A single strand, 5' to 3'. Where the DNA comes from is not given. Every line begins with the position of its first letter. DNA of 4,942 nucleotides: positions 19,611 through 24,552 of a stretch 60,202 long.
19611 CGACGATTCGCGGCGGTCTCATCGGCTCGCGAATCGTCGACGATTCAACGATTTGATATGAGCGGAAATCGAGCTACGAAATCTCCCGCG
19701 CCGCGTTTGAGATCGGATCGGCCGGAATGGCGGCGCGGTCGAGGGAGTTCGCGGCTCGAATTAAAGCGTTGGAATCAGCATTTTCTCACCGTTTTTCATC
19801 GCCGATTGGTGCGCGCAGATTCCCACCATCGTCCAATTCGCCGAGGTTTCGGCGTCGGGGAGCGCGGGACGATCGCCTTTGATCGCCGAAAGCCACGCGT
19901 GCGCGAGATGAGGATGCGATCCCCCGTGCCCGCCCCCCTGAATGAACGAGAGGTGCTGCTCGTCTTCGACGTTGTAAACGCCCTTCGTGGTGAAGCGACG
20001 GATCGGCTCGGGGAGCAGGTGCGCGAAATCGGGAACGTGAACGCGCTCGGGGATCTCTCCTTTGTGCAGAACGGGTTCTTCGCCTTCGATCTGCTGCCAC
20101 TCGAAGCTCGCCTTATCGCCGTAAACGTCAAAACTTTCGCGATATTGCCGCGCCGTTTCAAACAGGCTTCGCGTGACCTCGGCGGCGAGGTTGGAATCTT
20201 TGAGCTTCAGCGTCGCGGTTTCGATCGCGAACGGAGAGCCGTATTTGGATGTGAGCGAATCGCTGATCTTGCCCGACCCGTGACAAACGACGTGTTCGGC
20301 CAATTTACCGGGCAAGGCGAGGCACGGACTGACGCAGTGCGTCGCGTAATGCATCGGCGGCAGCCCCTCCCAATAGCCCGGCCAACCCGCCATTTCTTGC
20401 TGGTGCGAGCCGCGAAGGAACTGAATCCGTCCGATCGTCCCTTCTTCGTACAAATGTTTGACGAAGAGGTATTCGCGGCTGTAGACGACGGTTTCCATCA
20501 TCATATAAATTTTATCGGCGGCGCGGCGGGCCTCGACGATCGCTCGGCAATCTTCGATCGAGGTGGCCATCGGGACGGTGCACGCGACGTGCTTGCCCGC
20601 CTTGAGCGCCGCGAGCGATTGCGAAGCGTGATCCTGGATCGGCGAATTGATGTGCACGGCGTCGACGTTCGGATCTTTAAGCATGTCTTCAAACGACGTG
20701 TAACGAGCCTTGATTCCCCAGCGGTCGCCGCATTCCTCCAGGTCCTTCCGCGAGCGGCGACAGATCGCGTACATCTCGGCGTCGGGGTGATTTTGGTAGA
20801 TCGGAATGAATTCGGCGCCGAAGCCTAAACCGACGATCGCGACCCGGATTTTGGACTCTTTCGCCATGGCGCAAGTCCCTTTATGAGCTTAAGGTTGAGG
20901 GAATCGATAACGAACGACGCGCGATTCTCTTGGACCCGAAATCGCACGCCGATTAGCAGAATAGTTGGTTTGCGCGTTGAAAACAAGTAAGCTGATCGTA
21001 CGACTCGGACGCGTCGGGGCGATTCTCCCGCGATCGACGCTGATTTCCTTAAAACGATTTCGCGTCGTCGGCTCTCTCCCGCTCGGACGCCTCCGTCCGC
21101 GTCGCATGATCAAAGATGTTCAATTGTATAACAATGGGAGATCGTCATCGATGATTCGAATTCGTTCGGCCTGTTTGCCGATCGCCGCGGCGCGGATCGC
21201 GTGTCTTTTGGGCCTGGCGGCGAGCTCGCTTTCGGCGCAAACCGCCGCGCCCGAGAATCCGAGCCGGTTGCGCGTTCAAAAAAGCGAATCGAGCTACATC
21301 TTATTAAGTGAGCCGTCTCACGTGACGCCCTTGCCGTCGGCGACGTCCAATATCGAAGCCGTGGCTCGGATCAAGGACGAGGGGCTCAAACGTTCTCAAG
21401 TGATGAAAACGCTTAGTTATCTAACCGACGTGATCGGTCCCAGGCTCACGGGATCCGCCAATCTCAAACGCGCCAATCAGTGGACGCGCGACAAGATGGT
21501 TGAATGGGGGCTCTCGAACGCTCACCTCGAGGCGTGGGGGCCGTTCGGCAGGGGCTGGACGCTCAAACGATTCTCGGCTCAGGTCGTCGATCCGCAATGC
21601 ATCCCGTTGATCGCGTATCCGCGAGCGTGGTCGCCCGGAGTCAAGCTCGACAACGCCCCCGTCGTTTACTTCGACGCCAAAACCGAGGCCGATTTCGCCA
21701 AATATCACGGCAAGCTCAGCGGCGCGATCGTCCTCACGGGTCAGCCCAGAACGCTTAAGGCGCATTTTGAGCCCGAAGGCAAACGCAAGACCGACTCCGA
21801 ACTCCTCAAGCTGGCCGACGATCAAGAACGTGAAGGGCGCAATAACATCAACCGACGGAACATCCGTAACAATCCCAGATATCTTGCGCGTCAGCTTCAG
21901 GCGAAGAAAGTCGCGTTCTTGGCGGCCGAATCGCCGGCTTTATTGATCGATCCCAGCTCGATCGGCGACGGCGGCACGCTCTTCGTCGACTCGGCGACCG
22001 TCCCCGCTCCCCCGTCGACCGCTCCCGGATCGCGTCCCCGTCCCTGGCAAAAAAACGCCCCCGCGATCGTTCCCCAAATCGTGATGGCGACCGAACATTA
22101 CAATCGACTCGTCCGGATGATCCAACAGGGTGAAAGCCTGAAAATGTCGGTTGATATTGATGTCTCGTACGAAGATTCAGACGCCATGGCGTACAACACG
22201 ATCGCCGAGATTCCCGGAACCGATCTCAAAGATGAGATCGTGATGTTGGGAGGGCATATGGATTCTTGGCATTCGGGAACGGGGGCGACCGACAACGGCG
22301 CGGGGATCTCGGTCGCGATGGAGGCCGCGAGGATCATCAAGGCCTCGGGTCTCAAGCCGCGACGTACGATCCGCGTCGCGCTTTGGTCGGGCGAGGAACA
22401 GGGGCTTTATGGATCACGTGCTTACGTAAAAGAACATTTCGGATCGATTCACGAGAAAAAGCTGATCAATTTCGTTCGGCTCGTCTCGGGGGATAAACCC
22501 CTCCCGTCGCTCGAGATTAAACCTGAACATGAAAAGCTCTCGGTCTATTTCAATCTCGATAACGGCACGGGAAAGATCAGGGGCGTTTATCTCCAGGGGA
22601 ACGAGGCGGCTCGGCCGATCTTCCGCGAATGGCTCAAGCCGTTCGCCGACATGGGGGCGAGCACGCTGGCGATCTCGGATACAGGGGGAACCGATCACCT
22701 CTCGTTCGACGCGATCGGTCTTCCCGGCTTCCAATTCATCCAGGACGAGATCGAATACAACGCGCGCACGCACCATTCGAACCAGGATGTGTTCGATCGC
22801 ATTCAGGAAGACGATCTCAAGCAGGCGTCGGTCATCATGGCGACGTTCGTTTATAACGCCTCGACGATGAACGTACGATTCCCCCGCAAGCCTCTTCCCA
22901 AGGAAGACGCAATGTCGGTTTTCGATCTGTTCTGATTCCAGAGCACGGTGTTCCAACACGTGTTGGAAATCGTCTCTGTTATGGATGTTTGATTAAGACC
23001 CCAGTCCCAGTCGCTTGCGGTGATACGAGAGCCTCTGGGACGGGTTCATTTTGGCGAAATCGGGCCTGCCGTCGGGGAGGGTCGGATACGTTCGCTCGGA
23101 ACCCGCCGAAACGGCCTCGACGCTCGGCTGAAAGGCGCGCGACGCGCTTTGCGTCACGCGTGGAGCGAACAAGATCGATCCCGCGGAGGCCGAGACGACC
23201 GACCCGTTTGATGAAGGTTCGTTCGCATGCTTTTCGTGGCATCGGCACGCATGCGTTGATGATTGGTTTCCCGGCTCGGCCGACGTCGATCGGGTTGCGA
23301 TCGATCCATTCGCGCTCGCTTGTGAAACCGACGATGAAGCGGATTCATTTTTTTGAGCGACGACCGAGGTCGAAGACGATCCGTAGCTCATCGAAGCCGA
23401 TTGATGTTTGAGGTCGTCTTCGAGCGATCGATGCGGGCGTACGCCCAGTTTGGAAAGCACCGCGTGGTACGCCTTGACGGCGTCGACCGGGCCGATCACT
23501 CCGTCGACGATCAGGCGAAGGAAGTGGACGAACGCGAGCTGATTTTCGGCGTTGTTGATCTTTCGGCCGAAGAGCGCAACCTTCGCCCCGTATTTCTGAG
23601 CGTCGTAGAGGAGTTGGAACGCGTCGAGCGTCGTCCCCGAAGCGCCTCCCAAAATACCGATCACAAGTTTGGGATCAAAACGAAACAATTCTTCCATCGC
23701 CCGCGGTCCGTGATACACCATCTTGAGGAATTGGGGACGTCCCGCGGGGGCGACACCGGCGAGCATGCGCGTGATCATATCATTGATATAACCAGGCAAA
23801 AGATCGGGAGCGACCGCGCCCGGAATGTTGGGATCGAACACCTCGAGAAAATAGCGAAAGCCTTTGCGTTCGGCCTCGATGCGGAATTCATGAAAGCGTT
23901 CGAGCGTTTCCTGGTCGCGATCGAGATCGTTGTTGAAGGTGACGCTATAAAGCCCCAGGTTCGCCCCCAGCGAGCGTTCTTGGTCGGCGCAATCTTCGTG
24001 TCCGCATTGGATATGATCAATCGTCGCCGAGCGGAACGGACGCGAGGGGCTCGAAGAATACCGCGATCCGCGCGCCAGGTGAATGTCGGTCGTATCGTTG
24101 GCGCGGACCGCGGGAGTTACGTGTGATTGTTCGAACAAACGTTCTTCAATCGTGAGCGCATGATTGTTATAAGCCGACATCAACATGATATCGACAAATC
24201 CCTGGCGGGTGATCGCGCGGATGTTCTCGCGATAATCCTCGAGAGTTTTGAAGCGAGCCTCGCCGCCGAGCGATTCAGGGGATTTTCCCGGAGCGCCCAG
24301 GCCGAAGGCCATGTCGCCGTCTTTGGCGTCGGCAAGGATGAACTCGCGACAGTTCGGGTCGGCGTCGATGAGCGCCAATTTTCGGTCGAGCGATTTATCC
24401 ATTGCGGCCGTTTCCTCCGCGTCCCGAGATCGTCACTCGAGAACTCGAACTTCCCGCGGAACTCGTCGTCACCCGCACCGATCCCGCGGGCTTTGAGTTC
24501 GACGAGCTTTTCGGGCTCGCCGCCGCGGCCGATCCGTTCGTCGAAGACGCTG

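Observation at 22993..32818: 13-gene bacterial microcompartment (metabolosome) operon with PVM-type architecture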

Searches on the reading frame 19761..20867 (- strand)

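Call 26: search_protein_families(library=pfam, proteins=[window:19761-20867:-], max_evalue=0.00001)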
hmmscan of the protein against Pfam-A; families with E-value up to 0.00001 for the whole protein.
window:19761-20867:- (368 aa): 1 family
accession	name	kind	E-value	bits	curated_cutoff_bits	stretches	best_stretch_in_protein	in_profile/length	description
PF01408.29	GFO_IDH_MocA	-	2.9e-23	83.3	24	1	7-123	1-118/120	Oxidoreductase family, NAD-binding Rossmann fold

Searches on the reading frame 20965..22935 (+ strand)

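Call 26: search_protein_families(library=pfam, proteins=[window:20965-22935:+], max_evalue=0.00001)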
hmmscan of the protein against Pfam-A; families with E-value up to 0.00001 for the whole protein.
window:20965-22935:+ (656 aa): 2 families
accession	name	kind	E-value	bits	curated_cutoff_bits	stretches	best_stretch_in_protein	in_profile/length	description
PF04389.22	Peptidase_M28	-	2.4e-33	115.9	21.3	1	411-628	1-192/193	Peptidase family M28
PF01546.33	Peptidase_M20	-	2.1e-09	38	24.6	1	438-629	30-204/206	Peptidase family M20/M25/M40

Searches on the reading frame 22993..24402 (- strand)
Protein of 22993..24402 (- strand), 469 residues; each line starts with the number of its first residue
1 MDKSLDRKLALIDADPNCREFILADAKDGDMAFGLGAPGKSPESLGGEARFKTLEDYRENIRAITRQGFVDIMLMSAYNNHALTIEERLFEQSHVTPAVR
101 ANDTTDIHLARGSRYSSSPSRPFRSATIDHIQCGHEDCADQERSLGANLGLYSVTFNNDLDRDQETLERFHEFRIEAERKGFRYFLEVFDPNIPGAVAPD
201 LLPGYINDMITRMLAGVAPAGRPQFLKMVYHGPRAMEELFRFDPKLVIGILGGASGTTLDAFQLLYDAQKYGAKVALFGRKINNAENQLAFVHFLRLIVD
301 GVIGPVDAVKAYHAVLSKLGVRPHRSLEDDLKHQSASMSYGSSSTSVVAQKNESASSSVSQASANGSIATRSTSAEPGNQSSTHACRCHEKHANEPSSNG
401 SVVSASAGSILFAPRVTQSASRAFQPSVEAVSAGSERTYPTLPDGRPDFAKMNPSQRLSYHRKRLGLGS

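Call 4: search_protein_families(library=pfam, proteins=[window:22993-24402:-], max_evalue=0.01)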
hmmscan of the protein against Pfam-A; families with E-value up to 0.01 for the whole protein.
window:22993-24402:- (469 aa): 0 families

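Call 8: search_protein_families(library=ncbifam, proteins=[window:22993-24402:-], max_evalue=0.01)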
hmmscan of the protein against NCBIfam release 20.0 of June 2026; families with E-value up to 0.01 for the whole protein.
window:22993-24402:- (469 aa): 0 families

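Call 11: search_solved_structures(query=window:22993-24402:-, max_evalue=10, show_alignments=2)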
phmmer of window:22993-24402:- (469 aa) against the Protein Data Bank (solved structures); distinct sequences matched with E-value up to 10: 3.
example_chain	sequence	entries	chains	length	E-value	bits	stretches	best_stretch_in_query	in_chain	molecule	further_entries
3si9_A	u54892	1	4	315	0.15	14.3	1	188-305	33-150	Dihydrodipicolinate synthase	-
6xgs_A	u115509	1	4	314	0.66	12.2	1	201-298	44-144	4-hydroxy-tetrahydrodipicolinate synthase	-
1pfx_C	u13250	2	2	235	1.9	10.7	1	54-128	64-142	FACTOR IXA | Coagulation Factor IXa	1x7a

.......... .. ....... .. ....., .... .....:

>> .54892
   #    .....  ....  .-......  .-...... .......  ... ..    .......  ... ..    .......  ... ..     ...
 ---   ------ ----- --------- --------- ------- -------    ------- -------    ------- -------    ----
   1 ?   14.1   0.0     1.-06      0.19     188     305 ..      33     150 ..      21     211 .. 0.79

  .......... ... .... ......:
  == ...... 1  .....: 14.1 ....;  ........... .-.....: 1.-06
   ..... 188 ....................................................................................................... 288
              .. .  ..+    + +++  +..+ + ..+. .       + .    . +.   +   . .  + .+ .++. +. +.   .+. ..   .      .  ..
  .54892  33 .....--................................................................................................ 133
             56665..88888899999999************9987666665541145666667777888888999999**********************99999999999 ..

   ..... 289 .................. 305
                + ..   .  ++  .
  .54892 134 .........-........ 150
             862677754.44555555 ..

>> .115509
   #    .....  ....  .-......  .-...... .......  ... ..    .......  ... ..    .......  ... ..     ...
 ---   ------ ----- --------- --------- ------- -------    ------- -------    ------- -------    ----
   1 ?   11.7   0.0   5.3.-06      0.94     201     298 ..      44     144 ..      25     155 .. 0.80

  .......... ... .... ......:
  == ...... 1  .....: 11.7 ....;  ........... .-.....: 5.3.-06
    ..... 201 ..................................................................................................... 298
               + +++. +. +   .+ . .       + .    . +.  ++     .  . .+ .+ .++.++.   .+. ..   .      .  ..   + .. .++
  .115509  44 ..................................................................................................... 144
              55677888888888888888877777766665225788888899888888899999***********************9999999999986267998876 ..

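Call 12: find_homologous_proteins(query=window:22993-24402:-)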
Query window:22993-24402:- (469 aa): 7999 proteins with E <= 0.001 among 8000 candidates; the best 120 are listed.
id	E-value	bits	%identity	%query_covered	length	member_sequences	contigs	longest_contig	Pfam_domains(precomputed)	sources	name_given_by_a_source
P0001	1.5e-294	995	94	100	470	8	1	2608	-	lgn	-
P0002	3.7e-204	697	69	100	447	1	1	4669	-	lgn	-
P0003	1.7e-198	678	66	100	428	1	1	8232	-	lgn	-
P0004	6.5e-198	676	69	100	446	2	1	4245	-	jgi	jgi:hypothetical protein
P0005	8.4e-198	676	67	100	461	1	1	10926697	-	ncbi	-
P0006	9.6e-198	676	67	100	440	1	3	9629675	-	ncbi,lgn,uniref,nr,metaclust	ncbi:hypothetical protein [Singulisphaera acidiphila]|uniref:DhnA-type fructose-1,6-bisphosphate ald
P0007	1.3e-197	675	67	100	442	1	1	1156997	-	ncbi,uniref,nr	ncbi:hypothetical protein SAMN05444166_7403 [Singulisphaera sp. GP187]|uniref:hypothetical protein n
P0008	4.0e-197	674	67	100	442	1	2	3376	-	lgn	-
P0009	7.3e-197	673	67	100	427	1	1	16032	-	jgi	jgi:hypothetical protein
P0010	3.7e-196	671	69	97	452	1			-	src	-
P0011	1.7e-195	668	67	100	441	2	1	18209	-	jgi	-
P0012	8.4e-195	666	67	100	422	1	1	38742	-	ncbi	-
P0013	1.3e-194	666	68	100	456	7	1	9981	-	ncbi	-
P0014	1.3e-194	665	65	100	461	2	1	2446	-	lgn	-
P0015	2.1e-194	665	66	100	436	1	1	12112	-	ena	-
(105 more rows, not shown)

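Call 13: find_encoding_contigs(protein=P0006, flank=10000, max_places=3)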
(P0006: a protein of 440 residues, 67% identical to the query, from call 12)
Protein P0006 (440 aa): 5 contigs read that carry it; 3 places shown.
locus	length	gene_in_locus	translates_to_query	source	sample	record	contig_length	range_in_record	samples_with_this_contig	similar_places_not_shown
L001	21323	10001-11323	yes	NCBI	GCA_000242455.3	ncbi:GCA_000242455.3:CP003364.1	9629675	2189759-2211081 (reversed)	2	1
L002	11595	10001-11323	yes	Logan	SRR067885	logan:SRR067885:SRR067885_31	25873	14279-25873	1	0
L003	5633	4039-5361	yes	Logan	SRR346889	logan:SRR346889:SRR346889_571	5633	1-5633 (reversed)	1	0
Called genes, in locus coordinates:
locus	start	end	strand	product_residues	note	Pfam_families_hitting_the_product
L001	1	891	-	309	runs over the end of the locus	PF01149:Fapy_DNA_glyco, PF06831:H2TH, PF06827:zf-FPG_IleRS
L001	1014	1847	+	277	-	PF08220:HTH_DeoR, PF08279:HTH_11 (weak), PF00455:DeoRC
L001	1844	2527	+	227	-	PF06130:PTAC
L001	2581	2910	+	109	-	PF00936:BMC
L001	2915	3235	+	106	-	PF00936:BMC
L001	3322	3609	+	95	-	PF00936:BMC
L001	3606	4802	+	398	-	PF00871:Acetate_kinase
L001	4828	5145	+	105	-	PF03319:EutN_CcmL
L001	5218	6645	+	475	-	PF00171:Aldedh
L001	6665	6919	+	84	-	PF03319:EutN_CcmL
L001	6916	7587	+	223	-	-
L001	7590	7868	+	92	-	PF03319:EutN_CcmL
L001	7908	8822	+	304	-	PF00596:Aldolase_II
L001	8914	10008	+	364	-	PF00056:Ldh_1_N, PF02866:Ldh_1_C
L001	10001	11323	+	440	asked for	-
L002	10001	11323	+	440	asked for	-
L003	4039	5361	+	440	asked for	-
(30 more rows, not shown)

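Call 31: predict_structure(alignment_id=A1)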
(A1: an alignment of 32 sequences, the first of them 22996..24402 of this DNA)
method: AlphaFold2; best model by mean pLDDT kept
length: 469 residues; sequences in the alignment: 32
mean_pLDDT: 58.1   pTM: 0.51
mean pLDDT of the five models: 58.1, 57.2, 52.3, 51.6, 47.8
residues with pLDDT >= 90: 11; 70-90: 130; 50-70: 174; < 50: 154
segments of 3 or more residues with pLDDT < 50: 29-52, 103-116, 217-220, 253-255, 336-436
pLDDT, mean of each block of 10 residues (from residue 1): 67 70 58 27 30 61 69 69 73 75 39 46 55 55 63 66 70 71 65 53 64 55 57 58 61 63 74 62 66 79 90 89 86 57 25 30 38 33 30 34 37 39 35 49 86 81 76
secondary structure, 60 per line:
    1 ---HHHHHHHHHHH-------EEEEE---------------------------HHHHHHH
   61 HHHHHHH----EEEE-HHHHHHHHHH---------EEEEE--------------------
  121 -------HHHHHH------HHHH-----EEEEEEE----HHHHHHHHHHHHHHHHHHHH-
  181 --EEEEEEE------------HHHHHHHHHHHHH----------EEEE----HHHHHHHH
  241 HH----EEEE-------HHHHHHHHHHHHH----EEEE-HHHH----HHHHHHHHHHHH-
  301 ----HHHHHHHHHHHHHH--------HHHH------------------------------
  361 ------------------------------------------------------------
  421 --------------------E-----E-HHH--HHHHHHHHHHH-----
elements in order: H4-14 E22-26 H54-67 E72-75 H77-86 E96-100 H128-133 H140-143 E149-155 H160-179 E183-189 H202-214 E225-228 H233-242 E247-250 H258-270 E275-278 H280-283 H288-299 H305-318 H327-330 H454-464

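Call 36: fold_search(model_id=the predicted structure, library=pdb)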
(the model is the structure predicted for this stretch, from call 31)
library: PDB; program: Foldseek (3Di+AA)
matches with E <= 10: 1502; with E <= 0.001: 159
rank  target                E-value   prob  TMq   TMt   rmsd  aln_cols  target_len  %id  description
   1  4p2v_F                9.4e-09  1.00  0.41  0.63   6.2       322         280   12  Structure of the AI-2 processing enzyme LsrF in complex with the product of the LsrG reaction P-HPD (released 2014-09-17)
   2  2qjg_K                1.2e-08  1.00  0.40  0.64   5.6       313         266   14  M. jannaschii ADH synthase complexed with F1,6P (released 2007-10-30)
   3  2qjg_J                1.4e-08  1.00  0.40  0.64   5.6       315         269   14  M. jannaschii ADH synthase complexed with F1,6P (released 2007-10-30)
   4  2qji_A                1.4e-08  1.00  0.40  0.63   5.7       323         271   15  M. jannaschii ADH synthase complexed with dihydroxyacetone phosphate and glycerol (released 2007-10-30)
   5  2qjh_A                1.6e-08  1.00  0.40  0.65   5.6       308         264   14  M. jannaschii ADH synthase covalently bound to dihydroxyacetone phosphate (released 2007-10-30)
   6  3glc_A                1.6e-08  1.00  0.39  0.62   6.2       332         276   12  Crystal Structure of E. coli LsrF in complex with Ribose-5-phosphate (released 2009-09-08)
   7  2qjg_P                1.7e-08  1.00  0.40  0.65   5.5       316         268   14  M. jannaschii ADH synthase complexed with F1,6P (released 2007-10-30)
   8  2qji_T                1.8e-08  1.00  0.39  0.64   5.8       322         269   16  M. jannaschii ADH synthase complexed with dihydroxyacetone phosphate and glycerol (released 2007-10-30)
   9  2qjg_O                2.1e-08  1.00  0.40  0.65   5.5       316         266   14  M. jannaschii ADH synthase complexed with F1,6P (released 2007-10-30)
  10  2qjg_A                2.2e-08  1.00  0.40  0.63   5.5       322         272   14  M. jannaschii ADH synthase complexed with F1,6P (released 2007-10-30)
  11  2qjg_T                2.3e-08  1.00  0.40  0.64   5.5       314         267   14  M. jannaschii ADH synthase complexed with F1,6P (released 2007-10-30)
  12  2qjg_H                3.3e-08  1.00  0.40  0.65   6.0       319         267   14  M. jannaschii ADH synthase complexed with F1,6P (released 2007-10-30)
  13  2qjg_S                3.7e-08  1.00  0.40  0.65   5.5       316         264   14  M. jannaschii ADH synthase complexed with F1,6P (released 2007-10-30)
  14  2qjg_D                3.9e-08  1.00  0.40  0.64   5.5       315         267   14  M. jannaschii ADH synthase complexed with F1,6P (released 2007-10-30)
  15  2qjh_L                4.1e-08  1.00  0.39  0.64   5.2       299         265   14  M. jannaschii ADH synthase covalently bound to dihydroxyacetone phosphate (released 2007-10-30)
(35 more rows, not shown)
